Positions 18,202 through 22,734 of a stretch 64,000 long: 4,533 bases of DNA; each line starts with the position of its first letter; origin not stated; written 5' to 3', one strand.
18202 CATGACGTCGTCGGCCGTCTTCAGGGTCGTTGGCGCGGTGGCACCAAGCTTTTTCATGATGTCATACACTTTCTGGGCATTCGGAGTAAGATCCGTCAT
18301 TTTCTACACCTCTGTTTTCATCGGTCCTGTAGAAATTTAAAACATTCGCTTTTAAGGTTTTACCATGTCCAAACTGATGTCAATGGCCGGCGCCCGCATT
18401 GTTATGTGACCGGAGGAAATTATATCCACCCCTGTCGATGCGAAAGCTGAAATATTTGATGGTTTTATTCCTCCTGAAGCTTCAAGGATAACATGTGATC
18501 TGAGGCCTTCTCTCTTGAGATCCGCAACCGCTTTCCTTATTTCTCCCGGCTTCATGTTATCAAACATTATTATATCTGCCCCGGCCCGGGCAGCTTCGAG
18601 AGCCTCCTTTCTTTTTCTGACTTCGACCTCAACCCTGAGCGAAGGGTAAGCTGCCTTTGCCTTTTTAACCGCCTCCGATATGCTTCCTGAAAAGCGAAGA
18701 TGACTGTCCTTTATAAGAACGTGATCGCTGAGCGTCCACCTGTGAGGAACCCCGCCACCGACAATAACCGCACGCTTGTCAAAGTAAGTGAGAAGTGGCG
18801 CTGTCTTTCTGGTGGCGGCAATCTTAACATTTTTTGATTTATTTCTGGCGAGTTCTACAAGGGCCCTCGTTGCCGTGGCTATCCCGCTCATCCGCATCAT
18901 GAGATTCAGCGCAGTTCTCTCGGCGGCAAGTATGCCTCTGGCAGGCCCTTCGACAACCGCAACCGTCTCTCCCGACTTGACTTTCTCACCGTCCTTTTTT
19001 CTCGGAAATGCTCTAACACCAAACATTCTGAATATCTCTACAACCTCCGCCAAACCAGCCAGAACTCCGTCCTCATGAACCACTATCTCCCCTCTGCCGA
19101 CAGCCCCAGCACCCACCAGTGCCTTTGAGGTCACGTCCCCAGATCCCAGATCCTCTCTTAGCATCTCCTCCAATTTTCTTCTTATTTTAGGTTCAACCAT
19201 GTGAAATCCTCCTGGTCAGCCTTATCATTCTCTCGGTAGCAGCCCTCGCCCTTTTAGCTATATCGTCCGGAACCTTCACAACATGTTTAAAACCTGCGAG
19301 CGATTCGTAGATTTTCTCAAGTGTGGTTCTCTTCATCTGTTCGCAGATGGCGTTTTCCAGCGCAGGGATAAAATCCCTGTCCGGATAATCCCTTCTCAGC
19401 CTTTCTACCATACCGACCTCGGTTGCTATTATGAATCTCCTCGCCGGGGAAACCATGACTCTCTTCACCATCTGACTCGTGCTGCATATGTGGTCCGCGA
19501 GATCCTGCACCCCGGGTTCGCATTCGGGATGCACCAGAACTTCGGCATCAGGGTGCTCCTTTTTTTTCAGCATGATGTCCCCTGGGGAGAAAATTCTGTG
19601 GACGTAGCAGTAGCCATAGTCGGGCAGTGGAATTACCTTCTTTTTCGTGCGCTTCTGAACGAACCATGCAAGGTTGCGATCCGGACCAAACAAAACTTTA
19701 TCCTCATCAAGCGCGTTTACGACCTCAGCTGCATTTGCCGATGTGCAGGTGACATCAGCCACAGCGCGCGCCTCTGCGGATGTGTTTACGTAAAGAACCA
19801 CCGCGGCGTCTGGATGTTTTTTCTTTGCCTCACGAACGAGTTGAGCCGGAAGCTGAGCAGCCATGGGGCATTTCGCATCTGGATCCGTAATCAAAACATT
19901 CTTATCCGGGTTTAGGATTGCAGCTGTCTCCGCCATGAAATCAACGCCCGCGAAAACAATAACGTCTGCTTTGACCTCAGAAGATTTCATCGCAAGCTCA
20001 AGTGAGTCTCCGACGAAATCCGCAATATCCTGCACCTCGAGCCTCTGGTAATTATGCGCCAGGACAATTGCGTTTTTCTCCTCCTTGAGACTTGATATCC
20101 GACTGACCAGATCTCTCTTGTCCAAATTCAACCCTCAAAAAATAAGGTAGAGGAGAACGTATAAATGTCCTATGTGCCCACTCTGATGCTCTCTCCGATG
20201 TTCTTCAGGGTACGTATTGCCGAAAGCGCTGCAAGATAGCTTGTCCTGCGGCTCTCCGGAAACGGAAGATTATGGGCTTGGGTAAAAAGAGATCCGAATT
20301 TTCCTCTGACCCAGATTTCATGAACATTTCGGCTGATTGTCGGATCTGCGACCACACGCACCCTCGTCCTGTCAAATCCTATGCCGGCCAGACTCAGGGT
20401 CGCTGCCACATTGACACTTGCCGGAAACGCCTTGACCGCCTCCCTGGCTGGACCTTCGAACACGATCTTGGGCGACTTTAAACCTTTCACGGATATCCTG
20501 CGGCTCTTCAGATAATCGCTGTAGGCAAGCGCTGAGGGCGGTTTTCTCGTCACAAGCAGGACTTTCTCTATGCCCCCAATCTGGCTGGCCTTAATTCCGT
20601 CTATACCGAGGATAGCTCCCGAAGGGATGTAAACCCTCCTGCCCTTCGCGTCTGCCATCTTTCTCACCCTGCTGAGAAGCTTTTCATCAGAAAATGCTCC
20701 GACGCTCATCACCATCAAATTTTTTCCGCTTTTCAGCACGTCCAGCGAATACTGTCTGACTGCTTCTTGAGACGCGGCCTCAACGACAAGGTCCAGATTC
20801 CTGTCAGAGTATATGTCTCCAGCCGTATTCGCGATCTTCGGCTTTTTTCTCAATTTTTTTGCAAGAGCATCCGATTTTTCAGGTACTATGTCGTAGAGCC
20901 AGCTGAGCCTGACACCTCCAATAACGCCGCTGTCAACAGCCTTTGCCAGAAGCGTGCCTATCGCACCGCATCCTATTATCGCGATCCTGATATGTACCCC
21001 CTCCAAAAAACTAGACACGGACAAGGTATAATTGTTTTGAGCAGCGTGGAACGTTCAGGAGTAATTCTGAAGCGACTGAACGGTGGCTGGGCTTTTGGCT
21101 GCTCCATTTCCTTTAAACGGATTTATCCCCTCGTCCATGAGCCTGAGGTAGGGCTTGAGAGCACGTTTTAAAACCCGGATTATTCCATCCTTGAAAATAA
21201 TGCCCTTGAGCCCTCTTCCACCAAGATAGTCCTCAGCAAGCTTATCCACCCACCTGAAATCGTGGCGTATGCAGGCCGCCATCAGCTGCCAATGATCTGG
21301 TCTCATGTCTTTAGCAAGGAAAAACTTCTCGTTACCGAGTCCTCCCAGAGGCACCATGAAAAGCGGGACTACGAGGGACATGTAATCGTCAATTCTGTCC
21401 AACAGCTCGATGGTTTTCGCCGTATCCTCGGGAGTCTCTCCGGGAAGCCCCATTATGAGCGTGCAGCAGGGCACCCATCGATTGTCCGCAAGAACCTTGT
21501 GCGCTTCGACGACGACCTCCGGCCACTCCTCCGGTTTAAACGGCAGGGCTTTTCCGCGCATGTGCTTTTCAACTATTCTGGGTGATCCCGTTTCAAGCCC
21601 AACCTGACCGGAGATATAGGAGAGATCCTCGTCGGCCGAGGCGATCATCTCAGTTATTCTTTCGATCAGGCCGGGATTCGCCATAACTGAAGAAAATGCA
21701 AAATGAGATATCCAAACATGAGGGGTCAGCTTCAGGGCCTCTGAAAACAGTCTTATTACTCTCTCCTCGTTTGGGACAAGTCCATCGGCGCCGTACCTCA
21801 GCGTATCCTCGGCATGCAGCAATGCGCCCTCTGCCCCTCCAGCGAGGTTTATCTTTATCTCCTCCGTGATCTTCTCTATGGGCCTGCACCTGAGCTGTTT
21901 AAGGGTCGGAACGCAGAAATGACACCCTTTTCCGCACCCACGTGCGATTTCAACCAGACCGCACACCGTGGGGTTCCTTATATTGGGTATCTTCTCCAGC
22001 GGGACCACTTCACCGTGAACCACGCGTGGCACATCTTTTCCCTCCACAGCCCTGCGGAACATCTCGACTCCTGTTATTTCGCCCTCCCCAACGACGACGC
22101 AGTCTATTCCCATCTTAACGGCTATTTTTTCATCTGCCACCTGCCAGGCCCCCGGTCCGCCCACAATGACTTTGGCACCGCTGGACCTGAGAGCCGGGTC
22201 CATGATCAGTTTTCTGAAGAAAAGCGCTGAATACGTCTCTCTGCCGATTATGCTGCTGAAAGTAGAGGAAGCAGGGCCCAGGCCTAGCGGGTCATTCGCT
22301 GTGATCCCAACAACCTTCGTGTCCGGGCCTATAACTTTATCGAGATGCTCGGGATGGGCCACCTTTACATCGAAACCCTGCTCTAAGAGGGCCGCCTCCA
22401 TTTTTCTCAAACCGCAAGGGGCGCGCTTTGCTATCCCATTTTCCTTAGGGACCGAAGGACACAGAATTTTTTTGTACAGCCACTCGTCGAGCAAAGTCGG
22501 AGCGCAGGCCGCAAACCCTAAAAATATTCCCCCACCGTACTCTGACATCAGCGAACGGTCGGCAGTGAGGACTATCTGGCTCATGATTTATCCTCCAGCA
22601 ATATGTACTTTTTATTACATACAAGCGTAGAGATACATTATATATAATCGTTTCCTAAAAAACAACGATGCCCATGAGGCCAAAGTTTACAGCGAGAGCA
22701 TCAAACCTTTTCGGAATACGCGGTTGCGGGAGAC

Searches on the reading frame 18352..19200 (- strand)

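Call 9: search_protein_families(library=pfam, proteins=[window:18352-19200:-], max_evalue=0.001)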
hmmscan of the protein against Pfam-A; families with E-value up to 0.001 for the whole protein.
window:18352-19200:- (282 aa): 3 families
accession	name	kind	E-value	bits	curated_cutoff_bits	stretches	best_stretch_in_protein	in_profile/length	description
PF01729.25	QRPTase_C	-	1.5e-55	188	23.1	1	107-278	1-169/169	Quinolinate phosphoribosyl transferase, C-terminal domain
PF02749.22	QRPTase_N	-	1.9e-21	76.5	27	1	22-105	1-82/82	Quinolinate phosphoribosyl transferase, N-terminal domain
PF02581.23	TMP-TENI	-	0.00058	19.7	27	0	177-262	84-175/180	Thiamine monophosphate synthase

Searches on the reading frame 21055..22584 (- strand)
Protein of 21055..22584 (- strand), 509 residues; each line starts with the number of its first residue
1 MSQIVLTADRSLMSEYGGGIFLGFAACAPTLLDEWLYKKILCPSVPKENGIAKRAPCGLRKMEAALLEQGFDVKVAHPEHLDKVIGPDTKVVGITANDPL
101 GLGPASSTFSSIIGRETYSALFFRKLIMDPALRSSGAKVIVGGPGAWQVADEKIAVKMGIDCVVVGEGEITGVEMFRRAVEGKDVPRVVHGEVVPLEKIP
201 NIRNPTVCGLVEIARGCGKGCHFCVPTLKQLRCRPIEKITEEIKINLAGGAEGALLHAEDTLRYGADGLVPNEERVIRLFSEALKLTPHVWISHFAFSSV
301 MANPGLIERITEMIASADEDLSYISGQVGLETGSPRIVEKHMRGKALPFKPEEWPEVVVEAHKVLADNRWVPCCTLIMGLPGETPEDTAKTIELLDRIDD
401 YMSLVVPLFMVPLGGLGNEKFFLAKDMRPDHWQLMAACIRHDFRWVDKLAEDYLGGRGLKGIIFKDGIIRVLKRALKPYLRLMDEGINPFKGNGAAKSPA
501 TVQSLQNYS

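Call 9: search_protein_families(library=pfam, proteins=[window:21055-22584:-], max_evalue=0.001)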
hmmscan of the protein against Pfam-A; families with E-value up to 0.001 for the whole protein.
window:21055-22584:- (509 aa): 2 families
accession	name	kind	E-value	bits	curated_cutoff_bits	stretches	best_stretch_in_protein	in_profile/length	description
PF04055.27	Radical_SAM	-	1.4e-11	45.3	29.5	1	211-395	1-166/166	Radical SAM superfamily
PF02310.24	B12-binding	-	5.7e-05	23.4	32.1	1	119-171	64-116/121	B12 binding domain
